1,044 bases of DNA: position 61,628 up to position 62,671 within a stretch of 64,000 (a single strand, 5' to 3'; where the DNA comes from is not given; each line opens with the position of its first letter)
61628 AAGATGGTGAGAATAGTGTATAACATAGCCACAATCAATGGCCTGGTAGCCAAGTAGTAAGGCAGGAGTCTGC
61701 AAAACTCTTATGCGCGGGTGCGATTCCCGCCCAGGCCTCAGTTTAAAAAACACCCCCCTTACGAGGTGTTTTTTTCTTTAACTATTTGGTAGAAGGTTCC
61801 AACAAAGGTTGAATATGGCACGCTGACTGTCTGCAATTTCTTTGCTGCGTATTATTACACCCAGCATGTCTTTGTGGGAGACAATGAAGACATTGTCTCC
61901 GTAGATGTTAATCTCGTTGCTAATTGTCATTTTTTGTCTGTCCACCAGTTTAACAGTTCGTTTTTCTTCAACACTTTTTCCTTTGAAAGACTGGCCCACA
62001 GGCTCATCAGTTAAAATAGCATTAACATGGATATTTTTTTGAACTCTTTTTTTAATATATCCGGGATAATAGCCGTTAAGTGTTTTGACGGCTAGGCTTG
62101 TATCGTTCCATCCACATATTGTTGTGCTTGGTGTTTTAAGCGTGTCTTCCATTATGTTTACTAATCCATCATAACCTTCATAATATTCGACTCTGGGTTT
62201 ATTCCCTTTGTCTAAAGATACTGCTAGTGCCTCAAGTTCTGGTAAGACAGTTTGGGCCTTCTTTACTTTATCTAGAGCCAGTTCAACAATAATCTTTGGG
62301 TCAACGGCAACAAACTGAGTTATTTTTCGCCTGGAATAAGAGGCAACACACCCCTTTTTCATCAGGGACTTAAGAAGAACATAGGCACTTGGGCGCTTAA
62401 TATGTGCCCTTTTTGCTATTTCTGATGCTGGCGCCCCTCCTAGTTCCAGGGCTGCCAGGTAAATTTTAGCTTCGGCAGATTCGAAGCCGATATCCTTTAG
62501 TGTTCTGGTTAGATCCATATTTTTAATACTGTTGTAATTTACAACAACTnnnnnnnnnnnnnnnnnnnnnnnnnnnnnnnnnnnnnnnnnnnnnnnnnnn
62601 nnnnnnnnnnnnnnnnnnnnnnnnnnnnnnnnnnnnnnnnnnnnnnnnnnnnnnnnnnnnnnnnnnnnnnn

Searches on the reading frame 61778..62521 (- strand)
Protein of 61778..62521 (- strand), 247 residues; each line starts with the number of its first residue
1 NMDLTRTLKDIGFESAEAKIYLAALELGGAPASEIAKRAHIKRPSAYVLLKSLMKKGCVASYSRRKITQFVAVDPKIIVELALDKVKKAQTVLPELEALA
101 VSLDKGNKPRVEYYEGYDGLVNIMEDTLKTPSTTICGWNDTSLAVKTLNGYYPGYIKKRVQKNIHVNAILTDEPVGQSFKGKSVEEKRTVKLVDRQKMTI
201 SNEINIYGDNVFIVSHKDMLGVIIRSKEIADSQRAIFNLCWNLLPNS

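Call 12: find_related_loci(query=window:61778-62521:-, collection=genome_contigs, flank=4000)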
Query window:61778-62521:- (247 aa) in genome_contigs; peptide patterns used: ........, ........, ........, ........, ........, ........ (x = any residue, [..] = any of these).
146 stretches matched a pattern, but none encodes a relative of the query by tblastn (E <= 1e-3).
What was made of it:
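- Tried and rejected: Scan of genome_contigs with the TrmB protein: found nothing (call 12).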

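Call 35: find_homologous_proteins(query=window:61778-62521:-, max_evalue=0.00001)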
Query window:61778-62521:- (247 aa): 98 proteins with E <= 0.00001 among 833 candidates.
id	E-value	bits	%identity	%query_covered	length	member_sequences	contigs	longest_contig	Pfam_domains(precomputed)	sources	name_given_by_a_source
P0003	3.0e-157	539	100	100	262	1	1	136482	PF01978.26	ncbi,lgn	-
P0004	9.7e-131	453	84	100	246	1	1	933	PF01978.26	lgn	-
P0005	1.7e-117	409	76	98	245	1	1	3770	PF01978.26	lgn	-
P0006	1.0e-94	335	61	99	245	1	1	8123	PF01978.26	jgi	-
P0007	4.7e-88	313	61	98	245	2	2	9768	PF01978.26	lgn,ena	-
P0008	1.7e-79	285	57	97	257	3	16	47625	PF01978.26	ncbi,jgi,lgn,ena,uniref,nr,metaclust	ncbi:MAG: hypothetical protein A2821_01695 [Candidatus Magasanikbacteria bacterium RIFCSPHIGHO2_01_F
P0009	2.1e-76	275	55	98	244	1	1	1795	PF01978.26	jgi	jgi:sugar-specific transcriptional regulator TrmB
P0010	8.6e-76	273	55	98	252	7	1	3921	PF01978.26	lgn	-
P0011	3.4e-74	268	54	97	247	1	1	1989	PF01978.26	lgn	-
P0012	5.1e-74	267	54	99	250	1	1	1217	PF01978.26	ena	-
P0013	9.8e-69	250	51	98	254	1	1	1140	PF01978.26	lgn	-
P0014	1.9e-42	164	53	66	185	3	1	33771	PF01978.26,PF09339.17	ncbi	-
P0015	6.8e-41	159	38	98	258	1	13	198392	PF01978.26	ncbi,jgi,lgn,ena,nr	ncbi:hypothetical protein HOD30_04555 [Candidatus Peregrinibacteria bacterium]|jgi:HTH-type transcri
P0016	4.7e-37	146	37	98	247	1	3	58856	PF01978.26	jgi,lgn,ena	-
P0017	1.8e-36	144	36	99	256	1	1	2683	PF01978.26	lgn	-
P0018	1.8e-36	144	36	96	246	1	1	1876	PF01978.26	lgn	-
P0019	3.3e-36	143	36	100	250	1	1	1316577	PF01978.26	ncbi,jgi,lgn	ncbi:MAG: helix-turn-helix domain-containing protein [Candidatus Gracilibacteria bacterium]|jgi:suga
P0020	4.0e-36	143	35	96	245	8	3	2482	PF01978.26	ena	-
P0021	4.4e-34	136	34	95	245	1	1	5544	PF01978.26,PF09339.17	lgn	-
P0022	5.3e-34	136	35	99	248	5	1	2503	PF01978.26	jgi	jgi:sugar-specific transcriptional regulator TrmB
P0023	1.8e-33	134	36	97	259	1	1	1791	PF01978.26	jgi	jgi:HTH-type transcriptional regulator, sugar sensing transcriptional regulator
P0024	1.2e-32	132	36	95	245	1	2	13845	PF01978.26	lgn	-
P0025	1.4e-32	131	36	97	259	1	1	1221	PF01978.26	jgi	-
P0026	2.9e-32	130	34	99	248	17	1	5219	PF01978.26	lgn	-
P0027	7.6e-32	129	35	99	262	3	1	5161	PF01978.26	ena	-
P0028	2.0e-30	124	36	98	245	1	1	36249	PF01978.26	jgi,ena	-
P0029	2.0e-30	124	36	95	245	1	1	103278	PF01978.26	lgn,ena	-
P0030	5.5e-30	123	34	95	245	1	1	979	PF01978.26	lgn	-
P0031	7.7e-30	122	36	95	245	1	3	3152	PF01978.26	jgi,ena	-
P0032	8.5e-30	122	34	97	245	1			PF01978.26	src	-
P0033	1.1e-29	122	35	95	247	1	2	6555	PF01978.26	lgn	-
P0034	5.0e-29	120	33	98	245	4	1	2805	PF01978.26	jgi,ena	-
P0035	5.1e-29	120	33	95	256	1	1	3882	PF01978.26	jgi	-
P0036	5.3e-29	120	36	98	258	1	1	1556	PF01978.26,PF00392.28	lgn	-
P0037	7.8e-29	119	34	97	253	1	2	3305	PF01978.26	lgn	-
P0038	9.0e-29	119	38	98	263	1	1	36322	PF01978.26,PF00392.28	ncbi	ncbi:MAG: helix-turn-helix domain-containing protein [bacterium]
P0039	1.0e-28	119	33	98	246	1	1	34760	PF01978.26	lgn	-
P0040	1.2e-28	119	33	97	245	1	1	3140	PF01978.26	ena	-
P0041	1.2e-28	119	34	96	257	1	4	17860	PF01978.26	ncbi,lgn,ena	-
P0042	1.5e-28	118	34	98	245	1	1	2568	PF01978.26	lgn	-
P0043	3.4e-28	117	35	95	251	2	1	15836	PF01978.26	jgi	jgi:HTH-type transcriptional regulator, sugar sensing transcriptional regulator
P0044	3.7e-28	117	34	95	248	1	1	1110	PF01978.26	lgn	-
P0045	6.1e-28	116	34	98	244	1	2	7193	PF01978.26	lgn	-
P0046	1.1e-27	115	36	95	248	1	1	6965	PF01978.26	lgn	-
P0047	1.4e-27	115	34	96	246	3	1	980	PF01978.26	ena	-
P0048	1.4e-27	115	33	98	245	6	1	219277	PF01978.26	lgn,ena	-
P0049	1.4e-27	115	33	98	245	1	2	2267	PF01978.26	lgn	-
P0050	2.2e-27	114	32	95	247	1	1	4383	PF01978.26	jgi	jgi:HTH-type transcriptional regulator, sugar sensing transcriptional regulator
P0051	2.5e-27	114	34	97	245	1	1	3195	PF01978.26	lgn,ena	-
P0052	2.7e-27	114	35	95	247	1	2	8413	PF01978.26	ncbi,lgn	-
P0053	3.2e-27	114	34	95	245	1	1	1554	PF01978.26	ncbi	ncbi:MAG: TrmB family transcriptional regulator [Candidatus Paceibacterales bacterium]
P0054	3.3e-27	114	32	98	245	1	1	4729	PF01978.26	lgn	-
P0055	3.7e-27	114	34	95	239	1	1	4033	PF01978.26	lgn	-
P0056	7.9e-27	113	31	99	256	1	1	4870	PF01978.26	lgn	-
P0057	2.1e-26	111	32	94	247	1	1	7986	PF01978.26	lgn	-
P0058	2.2e-26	111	33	98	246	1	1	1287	PF01978.26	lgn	-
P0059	2.5e-26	111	33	97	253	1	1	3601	PF01978.26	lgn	-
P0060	3.2e-26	111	30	99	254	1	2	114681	PF01978.26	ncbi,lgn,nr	ncbi:MAG: hypothetical protein M1383_01375 [Patescibacteria group bacterium]|nr:hypothetical protein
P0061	4.7e-26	110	34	97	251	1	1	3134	PF01978.26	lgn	-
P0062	5.2e-26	110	33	92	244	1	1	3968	PF01978.26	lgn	-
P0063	5.7e-26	110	34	98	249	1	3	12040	PF01978.26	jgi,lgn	-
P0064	6.5e-26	110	33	95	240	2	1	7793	PF01978.26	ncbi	-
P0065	6.6e-26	110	33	98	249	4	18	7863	PF01978.26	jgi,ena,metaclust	metaclust:\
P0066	8.0e-26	109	30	95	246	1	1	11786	PF01978.26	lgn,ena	-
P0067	9.0e-26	109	35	98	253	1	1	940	PF01978.26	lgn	-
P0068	9.3e-26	109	33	97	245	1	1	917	PF01978.26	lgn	-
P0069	1.0e-25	109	33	98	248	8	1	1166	PF01978.26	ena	-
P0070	1.7e-25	108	33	98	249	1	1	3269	PF01978.26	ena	-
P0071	1.9e-25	108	33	98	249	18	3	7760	PF01978.26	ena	-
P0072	2.9e-25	108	32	98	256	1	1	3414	PF01978.26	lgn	-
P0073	3.1e-25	107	33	98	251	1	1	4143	PF01978.26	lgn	-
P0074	5.4e-25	107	33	98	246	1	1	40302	PF01978.26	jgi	jgi:HTH-type transcriptional regulator, sugar sensing transcriptional regulator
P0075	6.3e-25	106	35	98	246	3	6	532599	PF01978.26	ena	-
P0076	6.6e-25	106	32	96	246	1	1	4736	PF01978.26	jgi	jgi:HTH-type transcriptional regulator, sugar sensing transcriptional regulator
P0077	9.4e-25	106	33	97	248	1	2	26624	PF01978.26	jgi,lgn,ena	-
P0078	9.6e-25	106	30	98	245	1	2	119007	PF01978.26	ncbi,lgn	-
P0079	1.4e-24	105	32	98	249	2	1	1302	PF01978.26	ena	-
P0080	1.7e-24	105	33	97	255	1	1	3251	PF01978.26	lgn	-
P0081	1.7e-24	105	32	98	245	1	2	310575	PF01978.26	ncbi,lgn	-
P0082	4.7e-24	104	32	96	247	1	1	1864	PF01978.26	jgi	jgi:HTH-type transcriptional regulator, sugar sensing transcriptional regulator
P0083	5.3e-24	103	33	97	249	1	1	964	PF01978.26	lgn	-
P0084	1.6e-23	102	33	97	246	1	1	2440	PF01978.26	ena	-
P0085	2.0e-23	102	32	95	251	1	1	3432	PF01978.26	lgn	-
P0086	2.2e-23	101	33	98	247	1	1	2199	PF01978.26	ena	-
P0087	2.7e-23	101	31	97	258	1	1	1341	PF01978.26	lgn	-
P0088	3.4e-23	101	30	97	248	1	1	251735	PF01978.26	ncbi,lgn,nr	ncbi:MAG: transcriptional regulator TrmB [Candidatus Nomurabacteria bacterium]|nr:transcriptional re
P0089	1.2e-22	99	31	97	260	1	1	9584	PF01978.26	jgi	jgi:HTH-type transcriptional regulator, sugar sensing transcriptional regulator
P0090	3.3e-22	98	33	95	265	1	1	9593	PF01978.26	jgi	jgi:sugar-specific transcriptional regulator TrmB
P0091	1.7e-21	95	30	98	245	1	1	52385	PF01978.26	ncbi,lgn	-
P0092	4.6e-21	94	31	98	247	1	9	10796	PF01978.26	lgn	-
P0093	6.3e-21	93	30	96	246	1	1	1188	PF01978.26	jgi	jgi:HTH-type transcriptional regulator, sugar sensing transcriptional regulator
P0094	1.8e-19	89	33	98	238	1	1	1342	PF01978.26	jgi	-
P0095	1.6e-17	82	30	96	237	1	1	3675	PF01978.26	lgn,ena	-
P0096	2.6e-17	81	29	97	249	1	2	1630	PF01978.26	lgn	-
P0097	3.0e-17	81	29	96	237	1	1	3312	PF01978.26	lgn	-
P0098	4.2e-17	81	29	96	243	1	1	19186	PF01978.26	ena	-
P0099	2.2e-16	78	30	97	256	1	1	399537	PF01978.26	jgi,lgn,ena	-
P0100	8.1e-9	54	24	98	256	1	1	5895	PF01978.26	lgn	-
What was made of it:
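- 61778..62521 (-): TrmBL2-like regulator of 247 aa: a winged HTH, a long helix and a PLD-like domain. The inferred start is the ATG at 62521. The public gene call, with a 262-aa product, starts upstream at 62566. Homologues are 244-257 aa long (call 35).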

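Call 36: find_encoding_contigs(protein=P0005, flank=4000, max_places=2)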
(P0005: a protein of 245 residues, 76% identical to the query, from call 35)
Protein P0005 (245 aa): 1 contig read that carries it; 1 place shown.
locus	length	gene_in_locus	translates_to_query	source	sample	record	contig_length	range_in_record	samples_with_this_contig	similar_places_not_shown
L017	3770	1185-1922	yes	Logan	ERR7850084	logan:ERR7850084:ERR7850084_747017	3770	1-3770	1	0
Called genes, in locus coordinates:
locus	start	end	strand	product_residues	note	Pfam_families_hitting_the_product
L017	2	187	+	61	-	?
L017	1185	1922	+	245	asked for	PF01978:TrmB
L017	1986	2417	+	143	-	-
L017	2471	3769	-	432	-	?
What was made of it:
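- Gene callers left the analogous small ORFs of L017 uncalled (call 36).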

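Call 37: find_encoding_contigs(protein=P0006, flank=4000, max_places=2)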
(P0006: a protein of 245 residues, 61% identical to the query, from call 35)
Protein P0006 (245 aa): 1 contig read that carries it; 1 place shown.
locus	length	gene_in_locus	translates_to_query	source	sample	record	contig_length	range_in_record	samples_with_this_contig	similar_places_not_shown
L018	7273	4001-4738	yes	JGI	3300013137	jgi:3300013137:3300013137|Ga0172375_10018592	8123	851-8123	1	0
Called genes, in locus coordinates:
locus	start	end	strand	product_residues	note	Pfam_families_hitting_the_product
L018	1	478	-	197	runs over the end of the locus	PF04055:Radical_SAM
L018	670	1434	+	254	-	PF01978:TrmB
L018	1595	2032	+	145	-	-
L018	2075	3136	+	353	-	PF02463:SMC_N (faint), PF13476:AAA_23, PF13304:AAA_21 (faint)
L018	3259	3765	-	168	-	-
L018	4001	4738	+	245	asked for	PF01978:TrmB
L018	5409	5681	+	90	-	PF01541:GIY-YIG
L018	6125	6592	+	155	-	PF01381:HTH_3 (weak)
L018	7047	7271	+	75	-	?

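Call 38: find_encoding_contigs(protein=P0007, flank=4000, max_places=2)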
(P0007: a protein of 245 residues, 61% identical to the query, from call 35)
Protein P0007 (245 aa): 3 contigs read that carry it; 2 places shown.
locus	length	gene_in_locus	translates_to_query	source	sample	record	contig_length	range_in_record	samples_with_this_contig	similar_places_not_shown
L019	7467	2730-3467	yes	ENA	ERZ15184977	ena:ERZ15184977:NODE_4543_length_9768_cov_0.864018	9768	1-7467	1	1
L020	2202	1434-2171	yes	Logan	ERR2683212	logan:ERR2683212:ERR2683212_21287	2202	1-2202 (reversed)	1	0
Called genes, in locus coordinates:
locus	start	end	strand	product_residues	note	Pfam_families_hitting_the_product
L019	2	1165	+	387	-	?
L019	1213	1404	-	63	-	-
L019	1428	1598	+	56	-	-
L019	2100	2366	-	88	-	-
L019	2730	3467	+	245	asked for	PF01978:TrmB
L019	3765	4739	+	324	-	PF00849:PseudoU_synth_2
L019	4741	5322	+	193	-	PF00625:Guanylate_kin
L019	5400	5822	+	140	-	PF01245:Ribosomal_L19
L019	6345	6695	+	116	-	-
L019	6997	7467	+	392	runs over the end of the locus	PF04851:ResIII, PF00270:DEAD, PF00271:Helicase_C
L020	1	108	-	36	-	?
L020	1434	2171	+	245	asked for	PF01978:TrmB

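Call 39: find_encoding_contigs(protein=P0004, flank=4000, max_places=2)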
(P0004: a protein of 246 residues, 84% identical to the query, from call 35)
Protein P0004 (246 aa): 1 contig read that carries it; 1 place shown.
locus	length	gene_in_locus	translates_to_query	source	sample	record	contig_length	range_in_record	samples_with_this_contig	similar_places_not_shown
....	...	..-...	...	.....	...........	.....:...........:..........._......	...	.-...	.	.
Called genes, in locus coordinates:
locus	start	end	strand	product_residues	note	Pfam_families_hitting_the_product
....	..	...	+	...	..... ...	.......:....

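Call 47: find_encoding_contigs(protein=P0008, flank=3000, max_places=3)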
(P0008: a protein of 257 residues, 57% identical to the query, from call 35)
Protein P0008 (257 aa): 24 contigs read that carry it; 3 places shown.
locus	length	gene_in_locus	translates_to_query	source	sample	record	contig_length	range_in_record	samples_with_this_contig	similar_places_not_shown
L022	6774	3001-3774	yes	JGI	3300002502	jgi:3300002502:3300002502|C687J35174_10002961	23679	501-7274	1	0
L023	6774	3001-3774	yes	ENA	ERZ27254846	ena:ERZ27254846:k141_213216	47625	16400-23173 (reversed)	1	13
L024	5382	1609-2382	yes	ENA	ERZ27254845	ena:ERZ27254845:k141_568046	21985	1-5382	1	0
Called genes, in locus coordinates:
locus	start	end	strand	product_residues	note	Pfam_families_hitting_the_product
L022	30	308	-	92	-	PF01713:Smr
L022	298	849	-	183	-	-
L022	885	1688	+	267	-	-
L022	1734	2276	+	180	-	-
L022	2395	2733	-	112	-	PF03118:RNA_pol_A_CTD (weak)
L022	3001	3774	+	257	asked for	PF01978:TrmB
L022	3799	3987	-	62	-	-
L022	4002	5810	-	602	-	PF16158:N_BRCA1_IG, PF08486:SpoIID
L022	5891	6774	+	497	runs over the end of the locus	PF01943:Polysacc_synt, PF13440:Polysacc_synt_3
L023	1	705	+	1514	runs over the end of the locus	PF00270:DEAD, PF04851:ResIII (weak), PF00271:Helicase_C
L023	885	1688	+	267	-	PF00665:rve, PF13683:rve_3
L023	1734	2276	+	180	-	-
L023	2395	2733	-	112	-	PF03118:RNA_pol_A_CTD (weak)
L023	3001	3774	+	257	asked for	PF01978:TrmB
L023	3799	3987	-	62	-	-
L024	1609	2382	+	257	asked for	PF01978:TrmB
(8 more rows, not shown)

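Call 48: search_protein_families(library=pfam, proteins=[window:61778-62521:-], max_evalue=1)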
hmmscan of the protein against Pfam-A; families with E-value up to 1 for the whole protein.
window:61778-62521:- (247 aa): 6 families
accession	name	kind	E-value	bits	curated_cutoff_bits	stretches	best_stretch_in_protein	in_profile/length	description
PF01978.25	TrmB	-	4.9e-14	52.4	25.6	1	8-76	1-68/68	Sugar-specific transcriptional regulator TrmB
PF09339.16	HTH_IclR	-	0.0012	19.1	22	1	29-59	16-48/52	IclR helix-turn-helix domain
PF12802.13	MarR_2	-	0.0019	18.8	27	1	21-60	10-51/61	MarR family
PF01047.28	MarR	-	0.005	17.1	24.6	1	26-62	14-50/59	MarR family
PF18607.7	HTH_54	-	0.04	14.5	32.3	1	149-207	22-80/92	ParA helix turn helix domain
PF24033.1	DUF7342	-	0.072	13.5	31.6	1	29-70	17-58/150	Family of unknown function (DUF7342)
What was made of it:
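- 61778..62521 (-): PF01978, E 4.9e-14 (call 48).
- On TrmB family regulator (the neighbouring gene): E 4.9e-14, 52.4 bits against a cut-off of 25.6 (call 48).
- Closest known: TrmB/TrmBL2-family regulators with a divergently transcribed target gene. Same: The neighbouring protein has the PF01978 winged HTH (call 48).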

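Call 49: search_protein_families(library=padloc, proteins=[window:61778-62521:-], max_evalue=1)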
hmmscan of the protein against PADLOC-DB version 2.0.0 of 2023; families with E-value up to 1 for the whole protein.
window:61778-62521:- (247 aa): 3 families
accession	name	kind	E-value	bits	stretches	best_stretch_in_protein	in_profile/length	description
PDLC01858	CARF3--CARF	-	0.0023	15.9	1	12-66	141-194/204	-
PDLC01438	Csa3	-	0.014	13.5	1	14-91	147-222/305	"CAS-I,CAS-II,CAS-III,CAS-IV,CAS-V,CAS-VI; associated_signaling"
PDLC01268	CasR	-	0.014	13.3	1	12-66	121-173/179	"CAS-I,CAS-II,CAS-III,CAS-IV,CAS-V,CAS-VI; associated_signaling"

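Call 51: find_encoding_contigs(protein=P0010, flank=3000, max_places=1)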
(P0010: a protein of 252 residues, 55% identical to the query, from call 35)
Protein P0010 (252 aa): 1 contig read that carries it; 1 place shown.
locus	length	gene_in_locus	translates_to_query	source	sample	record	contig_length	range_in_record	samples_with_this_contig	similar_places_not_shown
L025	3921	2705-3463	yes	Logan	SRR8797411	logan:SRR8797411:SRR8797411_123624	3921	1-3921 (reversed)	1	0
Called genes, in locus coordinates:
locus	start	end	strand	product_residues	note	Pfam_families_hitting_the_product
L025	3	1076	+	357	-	?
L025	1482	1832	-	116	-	-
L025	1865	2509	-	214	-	-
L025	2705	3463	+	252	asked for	PF01978:TrmB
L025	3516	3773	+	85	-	PF01371:Trp_repressor, PF13384:HTH_23 (weak)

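Call 52: find_encoding_contigs(protein=P0011, flank=3000, max_places=1)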
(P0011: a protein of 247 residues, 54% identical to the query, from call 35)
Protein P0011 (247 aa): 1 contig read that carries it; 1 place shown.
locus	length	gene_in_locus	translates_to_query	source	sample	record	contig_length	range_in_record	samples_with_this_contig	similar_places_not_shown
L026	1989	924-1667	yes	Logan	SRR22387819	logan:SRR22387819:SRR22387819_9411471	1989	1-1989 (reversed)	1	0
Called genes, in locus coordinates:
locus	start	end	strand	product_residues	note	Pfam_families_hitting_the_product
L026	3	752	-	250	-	?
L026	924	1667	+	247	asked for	PF01978:TrmB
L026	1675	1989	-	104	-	?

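Call 53: find_encoding_contigs(protein=P0009, flank=3000, max_places=1)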
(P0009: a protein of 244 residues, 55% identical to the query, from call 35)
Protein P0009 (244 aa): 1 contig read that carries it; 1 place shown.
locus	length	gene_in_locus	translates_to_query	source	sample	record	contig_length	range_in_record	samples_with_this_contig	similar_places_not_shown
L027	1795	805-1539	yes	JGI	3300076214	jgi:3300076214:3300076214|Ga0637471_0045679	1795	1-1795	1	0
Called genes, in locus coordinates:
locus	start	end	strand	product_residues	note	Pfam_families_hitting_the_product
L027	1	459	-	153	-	?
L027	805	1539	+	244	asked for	PF01978:TrmB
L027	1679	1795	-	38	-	?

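Call 70: search_solved_structures(query=window:61778-62521:-, max_evalue=0.01)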
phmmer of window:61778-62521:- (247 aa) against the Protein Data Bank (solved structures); distinct sequences matched with E-value up to 0.01: 1.
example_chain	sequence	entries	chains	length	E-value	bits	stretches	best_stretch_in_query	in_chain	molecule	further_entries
1sfx_A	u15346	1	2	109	0.0073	19.4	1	3-60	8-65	Conserved hypothetical protein AF2008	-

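Call 71: search_protein_families(library=ncbifam, proteins=[window:61778-62521:-], max_evalue=0.1)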
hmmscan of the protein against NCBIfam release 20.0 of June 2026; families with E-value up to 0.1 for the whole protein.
window:61778-62521:- (247 aa): 6 families
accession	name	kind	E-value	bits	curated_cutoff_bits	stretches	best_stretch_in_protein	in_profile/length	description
NF047392.1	TransRegTrmBHalo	equivalog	1.1e-06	27.9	500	1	7-78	12-82/349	HTH-type sugar sensing transcriptional regulator TrmB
NF047390.1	TransRegTrmBL1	equivalog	4.8e-05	22.5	650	1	5-122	7-124/341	HTH-type sugar sensing transcriptional regulator TrmBL1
NF041141.1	tran_reg_TrmBL2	equivalog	0.00012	21.7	530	1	16-98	19-98/264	HTH-type transcriptional regulator TrmBL2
NF040851.1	tran_reg_TrmB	equivalog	0.0042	16.3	600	1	4-126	7-126/338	HTH-type sugar-sensing transcriptional regulator TrmB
NF007339.0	PRK09834.1-1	equivalog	0.011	15.1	299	1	27-62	36-71/271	DNA-binding transcriptional regulator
TIGR00738.1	rrf2_super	superfamily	0.042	13.7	73.3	0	19-62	14-58/132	Rrf2 family transcriptional regulator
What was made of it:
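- On TrmB family regulator (the neighbouring gene): The protein has only 247 aa. NCBIfam TrmB/TrmBL1 equivalogs match the N-terminus only and score far below their cut-offs (call 71).
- On Any described protein family (the 100-aa ORF): Pfam, NCBIfam and PADLOC gave 0 families (calls 48, 49, 71).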

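Call 79: find_related_loci(query=window:61778-62521:-, collection=viral_contigs, flank=3000)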
Query window:61778-62521:- (247 aa) in viral_contigs; peptide patterns used: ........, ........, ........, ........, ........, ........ (x = any residue, [..] = any of these).
11 stretches matched a pattern, but none encodes a relative of the query by tblastn (E <= 1e-3).

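Call 82: find_encoding_contigs(protein=P0015, flank=2500, max_places=1)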
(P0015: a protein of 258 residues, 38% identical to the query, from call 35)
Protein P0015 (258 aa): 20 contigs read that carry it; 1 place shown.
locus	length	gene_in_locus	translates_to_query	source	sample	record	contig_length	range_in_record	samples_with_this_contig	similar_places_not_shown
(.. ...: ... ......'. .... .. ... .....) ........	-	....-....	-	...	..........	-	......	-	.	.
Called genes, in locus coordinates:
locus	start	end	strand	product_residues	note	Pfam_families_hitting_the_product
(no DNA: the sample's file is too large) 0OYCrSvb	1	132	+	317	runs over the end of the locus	PF06144:DNA_pol3_delta, PF21694:DNA_pol3_delta_C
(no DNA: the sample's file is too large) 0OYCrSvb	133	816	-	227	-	-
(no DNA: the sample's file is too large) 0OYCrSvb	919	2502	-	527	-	PF03951:Gln-synt_N, PF00120:Gln-synt_C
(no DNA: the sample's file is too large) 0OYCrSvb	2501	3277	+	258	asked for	PF01978:TrmB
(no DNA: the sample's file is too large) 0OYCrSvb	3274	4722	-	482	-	PF01425:Amidase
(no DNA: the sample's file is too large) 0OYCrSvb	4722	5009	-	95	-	PF02686:GatC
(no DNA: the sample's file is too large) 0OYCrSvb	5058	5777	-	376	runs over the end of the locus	-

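Call 83: find_encoding_contigs(protein=P0016, flank=2500, max_places=1)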
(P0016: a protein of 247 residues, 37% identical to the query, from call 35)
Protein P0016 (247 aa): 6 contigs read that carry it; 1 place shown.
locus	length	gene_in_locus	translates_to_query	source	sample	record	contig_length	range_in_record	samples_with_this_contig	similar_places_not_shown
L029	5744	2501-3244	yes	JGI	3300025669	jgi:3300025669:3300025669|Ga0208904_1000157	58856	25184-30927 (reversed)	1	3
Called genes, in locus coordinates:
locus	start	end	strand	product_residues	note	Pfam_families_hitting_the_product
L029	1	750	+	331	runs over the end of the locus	PF06144:DNA_pol3_delta, PF21694:DNA_pol3_delta_C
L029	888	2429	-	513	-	PF03951:Gln-synt_N, PF00120:Gln-synt_C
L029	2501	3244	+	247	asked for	PF01978:TrmB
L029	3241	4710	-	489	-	PF01425:Amidase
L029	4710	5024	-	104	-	PF02686:GatC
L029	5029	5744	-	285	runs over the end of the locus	-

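Call 93: predict_structure(alignment_id=A5)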
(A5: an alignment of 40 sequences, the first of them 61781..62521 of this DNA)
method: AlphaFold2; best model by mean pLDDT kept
length: 247 residues; sequences in the alignment: 40
mean_pLDDT: 93.6   pTM: 0.59
mean pLDDT of the five models: 93.6, 93.4, 93.1, 92.7, 92.0
residues with pLDDT >= 90: 218; 70-90: 17; 50-70: 11; < 50: 1
segments of 3 or more residues with pLDDT < 50: none
pLDDT, mean of each block of 10 residues (from residue 1): 87 96 98 98 98 97 97 95 92 81 64 97 97 95 94 97 98 95 96 92 96 97 96 97 88
secondary structure, 60 per line:
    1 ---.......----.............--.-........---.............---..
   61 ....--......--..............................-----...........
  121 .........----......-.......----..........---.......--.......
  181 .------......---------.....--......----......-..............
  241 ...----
elements in order: H4-10 H15-27 H32-39 H43-55 E59-64 E67-72 H75-104 E110-115 H116-129 E134-139 H141-147 H152-161 E165-171 H174-181 E188-193 E203-207 E210-215 E220-225 H227-243
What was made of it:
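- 61778..62521 (-): AF2 model with pLDDT 93.6 (call 93).
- On TrmB family regulator (the neighbouring gene): AF2 pLDDT 93.6 (call 93).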
